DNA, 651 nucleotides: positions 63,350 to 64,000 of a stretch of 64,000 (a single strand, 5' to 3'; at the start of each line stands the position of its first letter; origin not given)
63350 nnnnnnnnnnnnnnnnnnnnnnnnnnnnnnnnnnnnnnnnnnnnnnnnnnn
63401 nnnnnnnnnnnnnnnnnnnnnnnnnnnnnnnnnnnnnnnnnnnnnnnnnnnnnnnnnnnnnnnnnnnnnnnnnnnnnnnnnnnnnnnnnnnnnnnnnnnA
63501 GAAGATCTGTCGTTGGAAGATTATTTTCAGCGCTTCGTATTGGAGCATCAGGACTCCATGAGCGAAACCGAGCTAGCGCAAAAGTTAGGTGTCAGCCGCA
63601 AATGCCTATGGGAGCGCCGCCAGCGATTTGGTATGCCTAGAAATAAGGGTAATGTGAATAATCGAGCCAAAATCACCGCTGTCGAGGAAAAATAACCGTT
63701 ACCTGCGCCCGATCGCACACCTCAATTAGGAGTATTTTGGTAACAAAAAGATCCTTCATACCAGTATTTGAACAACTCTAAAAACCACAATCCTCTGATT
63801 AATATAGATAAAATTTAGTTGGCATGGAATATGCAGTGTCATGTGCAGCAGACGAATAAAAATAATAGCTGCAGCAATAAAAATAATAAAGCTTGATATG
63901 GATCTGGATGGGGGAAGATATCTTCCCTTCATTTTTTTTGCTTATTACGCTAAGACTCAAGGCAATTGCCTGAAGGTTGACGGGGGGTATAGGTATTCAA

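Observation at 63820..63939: Miniature CrcZ-like RNA: a minimal CbrAB-sigma54-Hfq sponge in a non-Pseudomonas lineage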

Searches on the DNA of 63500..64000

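Call 3: search_rna_families(source=window, start=63500, end=64000, threshold=evalue, max_evalue=10, show_alignments=3)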
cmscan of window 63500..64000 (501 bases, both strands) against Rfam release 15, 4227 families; matches with E-value up to 10: 4.
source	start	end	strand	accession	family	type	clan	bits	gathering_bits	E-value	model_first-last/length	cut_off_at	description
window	63822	63945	+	RF01675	CrcZ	Gene; sRNA;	-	19.1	95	0.0043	256-380/398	no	Pseudomonas sRNA CrcZ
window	63528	63591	+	RF03106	RT-11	Gene; sRNA;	-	15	143.5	0.94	1-147/147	no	RT-11 RNA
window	63906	63934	+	RF03360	mir-3156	Gene; miRNA;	-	14.9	76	6.1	1-77/77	no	mir-3156 microRNA precursor family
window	63500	63715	-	RF02042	HOTTIP_3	Gene; lncRNA;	-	5.4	50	6.7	1-201/353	3'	HOXA transcript at the distal tip, conserved region 3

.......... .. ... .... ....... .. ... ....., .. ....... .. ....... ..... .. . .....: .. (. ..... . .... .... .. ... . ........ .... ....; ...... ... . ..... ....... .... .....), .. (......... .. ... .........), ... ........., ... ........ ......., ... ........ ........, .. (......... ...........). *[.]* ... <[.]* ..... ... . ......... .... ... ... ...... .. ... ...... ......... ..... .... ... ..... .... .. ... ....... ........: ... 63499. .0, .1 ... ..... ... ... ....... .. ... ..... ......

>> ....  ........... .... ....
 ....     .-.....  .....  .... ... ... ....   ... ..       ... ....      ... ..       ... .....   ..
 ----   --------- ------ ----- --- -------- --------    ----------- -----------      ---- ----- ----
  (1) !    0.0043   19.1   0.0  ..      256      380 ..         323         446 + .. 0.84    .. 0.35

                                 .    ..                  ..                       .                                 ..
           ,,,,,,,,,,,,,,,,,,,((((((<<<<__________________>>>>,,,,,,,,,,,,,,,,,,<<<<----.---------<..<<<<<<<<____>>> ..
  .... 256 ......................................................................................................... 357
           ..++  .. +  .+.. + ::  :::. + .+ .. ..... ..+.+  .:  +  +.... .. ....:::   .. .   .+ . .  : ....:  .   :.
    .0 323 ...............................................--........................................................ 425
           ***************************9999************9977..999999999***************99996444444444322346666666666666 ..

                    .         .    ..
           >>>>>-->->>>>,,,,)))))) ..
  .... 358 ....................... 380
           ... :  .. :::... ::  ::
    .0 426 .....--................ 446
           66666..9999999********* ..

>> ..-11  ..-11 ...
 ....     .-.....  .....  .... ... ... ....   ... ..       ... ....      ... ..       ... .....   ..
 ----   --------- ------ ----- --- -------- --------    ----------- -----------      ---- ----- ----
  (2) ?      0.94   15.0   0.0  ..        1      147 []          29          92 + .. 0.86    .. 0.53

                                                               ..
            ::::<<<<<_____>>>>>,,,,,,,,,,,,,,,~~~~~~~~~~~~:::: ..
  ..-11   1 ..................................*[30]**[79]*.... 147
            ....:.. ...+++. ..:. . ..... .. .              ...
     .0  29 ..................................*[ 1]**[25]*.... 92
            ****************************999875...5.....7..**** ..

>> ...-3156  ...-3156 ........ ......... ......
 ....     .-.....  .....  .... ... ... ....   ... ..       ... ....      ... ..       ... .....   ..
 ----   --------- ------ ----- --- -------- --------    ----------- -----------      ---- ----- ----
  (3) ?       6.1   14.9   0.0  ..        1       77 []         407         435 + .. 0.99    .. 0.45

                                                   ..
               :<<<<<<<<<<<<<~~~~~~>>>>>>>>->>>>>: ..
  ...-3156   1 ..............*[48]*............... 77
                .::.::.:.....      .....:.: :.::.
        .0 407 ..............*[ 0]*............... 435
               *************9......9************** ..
